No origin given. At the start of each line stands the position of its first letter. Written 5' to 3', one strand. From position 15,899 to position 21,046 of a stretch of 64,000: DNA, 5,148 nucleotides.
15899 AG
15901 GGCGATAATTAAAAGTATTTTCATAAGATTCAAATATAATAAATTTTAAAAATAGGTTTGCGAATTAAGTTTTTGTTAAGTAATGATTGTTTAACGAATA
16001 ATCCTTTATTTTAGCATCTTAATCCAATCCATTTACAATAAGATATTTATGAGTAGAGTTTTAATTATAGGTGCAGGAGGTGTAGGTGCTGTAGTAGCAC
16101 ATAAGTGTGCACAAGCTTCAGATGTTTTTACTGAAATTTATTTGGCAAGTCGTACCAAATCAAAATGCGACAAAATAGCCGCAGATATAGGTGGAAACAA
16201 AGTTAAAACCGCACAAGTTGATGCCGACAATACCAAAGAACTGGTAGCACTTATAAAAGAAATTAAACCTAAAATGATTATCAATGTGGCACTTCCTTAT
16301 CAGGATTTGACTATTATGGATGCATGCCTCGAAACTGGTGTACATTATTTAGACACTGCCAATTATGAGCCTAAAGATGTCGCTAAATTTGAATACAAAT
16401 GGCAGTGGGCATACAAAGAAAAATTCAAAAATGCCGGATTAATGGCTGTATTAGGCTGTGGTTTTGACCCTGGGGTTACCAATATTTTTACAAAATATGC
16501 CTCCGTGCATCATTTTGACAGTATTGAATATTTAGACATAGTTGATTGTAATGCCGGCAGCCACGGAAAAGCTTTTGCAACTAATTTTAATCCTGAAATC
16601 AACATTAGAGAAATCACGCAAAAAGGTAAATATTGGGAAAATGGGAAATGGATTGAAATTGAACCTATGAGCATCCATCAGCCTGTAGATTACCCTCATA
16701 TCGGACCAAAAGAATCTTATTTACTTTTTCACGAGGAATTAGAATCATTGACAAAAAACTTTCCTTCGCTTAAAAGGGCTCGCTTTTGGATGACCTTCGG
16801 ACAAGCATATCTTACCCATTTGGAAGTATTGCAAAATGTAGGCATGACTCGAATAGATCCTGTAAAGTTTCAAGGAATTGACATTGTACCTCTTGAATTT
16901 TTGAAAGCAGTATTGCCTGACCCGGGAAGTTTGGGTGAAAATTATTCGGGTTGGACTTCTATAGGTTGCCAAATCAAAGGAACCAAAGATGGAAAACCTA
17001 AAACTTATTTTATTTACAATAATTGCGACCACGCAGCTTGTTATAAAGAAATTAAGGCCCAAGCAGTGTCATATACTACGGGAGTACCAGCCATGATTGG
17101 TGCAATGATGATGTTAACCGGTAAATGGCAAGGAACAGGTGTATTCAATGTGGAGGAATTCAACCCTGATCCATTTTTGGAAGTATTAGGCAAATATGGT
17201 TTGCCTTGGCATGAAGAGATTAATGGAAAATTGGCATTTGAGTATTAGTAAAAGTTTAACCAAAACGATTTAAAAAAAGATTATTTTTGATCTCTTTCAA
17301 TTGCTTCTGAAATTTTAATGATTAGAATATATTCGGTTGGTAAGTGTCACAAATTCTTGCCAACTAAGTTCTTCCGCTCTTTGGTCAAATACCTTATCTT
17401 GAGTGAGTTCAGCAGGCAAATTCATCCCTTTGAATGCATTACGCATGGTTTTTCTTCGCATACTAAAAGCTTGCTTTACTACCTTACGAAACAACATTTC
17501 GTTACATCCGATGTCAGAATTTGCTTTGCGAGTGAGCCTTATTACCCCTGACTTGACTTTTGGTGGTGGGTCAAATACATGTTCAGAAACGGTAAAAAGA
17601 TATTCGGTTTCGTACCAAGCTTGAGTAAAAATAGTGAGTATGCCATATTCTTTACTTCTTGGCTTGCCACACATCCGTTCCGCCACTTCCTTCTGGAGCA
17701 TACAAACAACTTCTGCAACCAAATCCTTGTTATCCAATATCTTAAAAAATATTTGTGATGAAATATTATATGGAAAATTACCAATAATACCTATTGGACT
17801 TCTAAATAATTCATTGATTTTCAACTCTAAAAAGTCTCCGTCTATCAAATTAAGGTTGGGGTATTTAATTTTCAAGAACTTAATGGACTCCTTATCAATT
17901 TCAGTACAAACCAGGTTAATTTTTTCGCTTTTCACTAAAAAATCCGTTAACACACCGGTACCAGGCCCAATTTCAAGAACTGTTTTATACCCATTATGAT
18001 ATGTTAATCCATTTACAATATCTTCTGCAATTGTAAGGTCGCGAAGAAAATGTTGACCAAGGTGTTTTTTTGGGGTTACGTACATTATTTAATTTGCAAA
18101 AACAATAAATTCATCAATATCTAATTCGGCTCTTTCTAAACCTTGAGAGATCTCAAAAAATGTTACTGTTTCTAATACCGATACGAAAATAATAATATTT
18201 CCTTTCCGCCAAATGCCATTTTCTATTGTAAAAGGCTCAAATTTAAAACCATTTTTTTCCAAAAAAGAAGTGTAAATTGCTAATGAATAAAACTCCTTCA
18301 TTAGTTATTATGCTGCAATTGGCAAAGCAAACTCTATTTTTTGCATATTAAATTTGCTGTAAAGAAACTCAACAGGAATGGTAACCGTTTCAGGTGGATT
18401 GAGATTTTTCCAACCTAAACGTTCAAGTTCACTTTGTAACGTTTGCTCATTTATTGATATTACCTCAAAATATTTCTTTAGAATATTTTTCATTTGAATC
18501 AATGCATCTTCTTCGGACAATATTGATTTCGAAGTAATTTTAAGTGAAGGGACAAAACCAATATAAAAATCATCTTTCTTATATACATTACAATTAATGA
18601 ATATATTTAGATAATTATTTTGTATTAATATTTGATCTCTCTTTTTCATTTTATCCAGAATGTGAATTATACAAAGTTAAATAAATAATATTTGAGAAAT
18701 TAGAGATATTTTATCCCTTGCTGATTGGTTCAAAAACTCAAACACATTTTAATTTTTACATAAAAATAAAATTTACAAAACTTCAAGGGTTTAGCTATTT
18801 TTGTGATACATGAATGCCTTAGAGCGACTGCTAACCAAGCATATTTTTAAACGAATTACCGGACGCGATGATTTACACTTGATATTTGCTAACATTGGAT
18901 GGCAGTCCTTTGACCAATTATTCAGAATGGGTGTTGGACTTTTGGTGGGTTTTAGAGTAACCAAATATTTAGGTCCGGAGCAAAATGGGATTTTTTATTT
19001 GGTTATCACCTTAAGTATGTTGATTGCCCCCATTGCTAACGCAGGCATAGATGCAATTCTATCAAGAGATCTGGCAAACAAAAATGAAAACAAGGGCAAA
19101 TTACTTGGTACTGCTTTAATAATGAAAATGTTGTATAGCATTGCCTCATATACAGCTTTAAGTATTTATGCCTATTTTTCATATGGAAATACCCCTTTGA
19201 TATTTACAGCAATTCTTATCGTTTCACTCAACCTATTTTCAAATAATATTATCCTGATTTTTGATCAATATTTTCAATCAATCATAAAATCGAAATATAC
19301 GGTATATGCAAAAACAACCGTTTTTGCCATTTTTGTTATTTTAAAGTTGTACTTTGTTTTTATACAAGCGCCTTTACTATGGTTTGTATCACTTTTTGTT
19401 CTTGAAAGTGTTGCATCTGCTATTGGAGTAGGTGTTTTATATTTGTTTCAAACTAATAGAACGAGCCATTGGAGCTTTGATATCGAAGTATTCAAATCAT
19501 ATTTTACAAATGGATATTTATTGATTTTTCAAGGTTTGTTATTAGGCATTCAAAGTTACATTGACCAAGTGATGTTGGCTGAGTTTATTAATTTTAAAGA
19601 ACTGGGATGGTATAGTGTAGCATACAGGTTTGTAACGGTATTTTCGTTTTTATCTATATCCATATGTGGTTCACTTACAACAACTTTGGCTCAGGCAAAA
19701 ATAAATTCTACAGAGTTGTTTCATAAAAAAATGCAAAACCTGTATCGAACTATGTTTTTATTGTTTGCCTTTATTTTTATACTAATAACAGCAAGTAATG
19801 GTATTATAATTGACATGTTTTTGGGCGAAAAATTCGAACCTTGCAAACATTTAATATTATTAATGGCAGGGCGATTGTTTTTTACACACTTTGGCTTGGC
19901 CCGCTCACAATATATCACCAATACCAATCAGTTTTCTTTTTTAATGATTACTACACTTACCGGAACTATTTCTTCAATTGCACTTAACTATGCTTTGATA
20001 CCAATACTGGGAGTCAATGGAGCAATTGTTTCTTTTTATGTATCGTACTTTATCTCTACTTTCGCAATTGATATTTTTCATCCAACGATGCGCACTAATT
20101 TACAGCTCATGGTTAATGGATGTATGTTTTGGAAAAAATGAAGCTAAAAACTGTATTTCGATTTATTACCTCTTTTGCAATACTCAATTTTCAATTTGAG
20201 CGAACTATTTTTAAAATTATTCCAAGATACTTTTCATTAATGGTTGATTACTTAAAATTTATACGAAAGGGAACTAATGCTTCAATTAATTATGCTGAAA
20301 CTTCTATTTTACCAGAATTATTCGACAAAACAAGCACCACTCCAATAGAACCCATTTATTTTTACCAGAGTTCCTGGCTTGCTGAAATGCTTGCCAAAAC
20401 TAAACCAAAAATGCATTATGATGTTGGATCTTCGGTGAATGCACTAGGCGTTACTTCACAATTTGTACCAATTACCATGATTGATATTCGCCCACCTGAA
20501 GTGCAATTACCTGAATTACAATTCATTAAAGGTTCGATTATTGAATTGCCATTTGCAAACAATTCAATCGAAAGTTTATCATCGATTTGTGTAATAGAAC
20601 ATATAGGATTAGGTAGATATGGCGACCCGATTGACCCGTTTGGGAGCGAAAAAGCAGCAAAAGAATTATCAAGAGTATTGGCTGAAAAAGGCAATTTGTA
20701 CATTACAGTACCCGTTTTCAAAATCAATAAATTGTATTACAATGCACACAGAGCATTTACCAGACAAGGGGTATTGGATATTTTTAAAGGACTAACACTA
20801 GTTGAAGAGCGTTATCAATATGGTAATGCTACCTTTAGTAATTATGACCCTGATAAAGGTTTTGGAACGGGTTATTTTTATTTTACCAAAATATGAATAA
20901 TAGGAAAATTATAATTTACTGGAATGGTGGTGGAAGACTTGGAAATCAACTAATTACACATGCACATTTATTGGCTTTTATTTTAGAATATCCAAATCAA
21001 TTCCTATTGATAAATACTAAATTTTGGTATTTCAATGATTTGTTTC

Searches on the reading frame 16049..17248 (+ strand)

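Call 51: search_protein_families(library=pfam, proteins=[window:16049-17248:+], max_evalue=0.00001)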
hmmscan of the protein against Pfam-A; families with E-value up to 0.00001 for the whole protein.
window:16049-17248:+ (399 aa): 2 families
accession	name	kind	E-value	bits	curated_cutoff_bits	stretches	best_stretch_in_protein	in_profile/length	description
PF16653.10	Sacchrp_dh_C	-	2e-44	153.1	31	1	138-385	1-265/265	Saccharopine dehydrogenase C-terminal domain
PF03435.24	Sacchrp_dh_NADP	-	3.5e-40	137.8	25.1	1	4-134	1-129/129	Saccharopine dehydrogenase NADP binding domain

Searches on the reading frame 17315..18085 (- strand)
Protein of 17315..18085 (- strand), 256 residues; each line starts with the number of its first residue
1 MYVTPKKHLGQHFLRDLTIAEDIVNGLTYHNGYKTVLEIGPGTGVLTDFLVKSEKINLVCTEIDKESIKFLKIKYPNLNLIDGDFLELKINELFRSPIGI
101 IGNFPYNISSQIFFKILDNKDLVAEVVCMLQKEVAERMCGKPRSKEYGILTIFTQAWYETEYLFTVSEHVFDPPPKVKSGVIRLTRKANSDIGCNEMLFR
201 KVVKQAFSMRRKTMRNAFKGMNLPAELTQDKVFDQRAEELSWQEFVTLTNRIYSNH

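Call 51: search_protein_families(library=pfam, proteins=[window:17315-18085:-], max_evalue=0.00001)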
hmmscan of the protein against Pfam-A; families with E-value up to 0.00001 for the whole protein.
window:17315-18085:- (256 aa): 1 family
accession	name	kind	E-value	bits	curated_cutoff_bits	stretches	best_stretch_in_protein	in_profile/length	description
PF00398.26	RrnaAD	-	1.2e-47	162.7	24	1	6-226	5-231/263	Ribosomal RNA adenine dimethylase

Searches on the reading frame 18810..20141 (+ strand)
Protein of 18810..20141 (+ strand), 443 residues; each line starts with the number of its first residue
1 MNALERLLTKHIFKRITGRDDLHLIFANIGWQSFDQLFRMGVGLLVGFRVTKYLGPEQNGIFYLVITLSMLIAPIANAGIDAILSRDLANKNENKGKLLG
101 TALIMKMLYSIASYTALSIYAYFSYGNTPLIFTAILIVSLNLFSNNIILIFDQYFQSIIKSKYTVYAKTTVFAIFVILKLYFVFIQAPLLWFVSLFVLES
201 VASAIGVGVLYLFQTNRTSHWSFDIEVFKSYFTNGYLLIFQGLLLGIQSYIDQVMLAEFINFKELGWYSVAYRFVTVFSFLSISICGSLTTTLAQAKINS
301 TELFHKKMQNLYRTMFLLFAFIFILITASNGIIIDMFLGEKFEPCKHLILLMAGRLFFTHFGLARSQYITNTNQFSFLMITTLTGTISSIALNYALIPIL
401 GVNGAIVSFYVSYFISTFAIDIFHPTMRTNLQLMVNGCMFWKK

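Call 51: search_protein_families(library=pfam, proteins=[window:18810-20141:+], max_evalue=0.00001)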
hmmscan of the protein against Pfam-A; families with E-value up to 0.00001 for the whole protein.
window:18810-20141:+ (443 aa): 2 families
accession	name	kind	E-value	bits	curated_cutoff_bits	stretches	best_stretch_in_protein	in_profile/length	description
PF01943.22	Polysacc_synt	-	3.1e-16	60.1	28.2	1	27-287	3-263/274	Polysaccharide biosynthesis protein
PF13440.11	Polysacc_synt_3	-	1.4e-13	51.2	23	1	54-345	6-291/293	Polysaccharide biosynthesis protein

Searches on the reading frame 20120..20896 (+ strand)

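Call 51: search_protein_families(library=pfam, proteins=[window:20120-20896:+], max_evalue=0.00001)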
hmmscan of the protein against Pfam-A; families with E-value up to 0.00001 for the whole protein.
window:20120-20896:+ (258 aa): 1 family
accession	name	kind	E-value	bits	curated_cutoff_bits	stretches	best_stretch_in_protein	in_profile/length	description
PF03269.20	DUF268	-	1e-10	42.2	25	1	149-228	62-140/176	Caenorhabditis protein of unknown function, DUF268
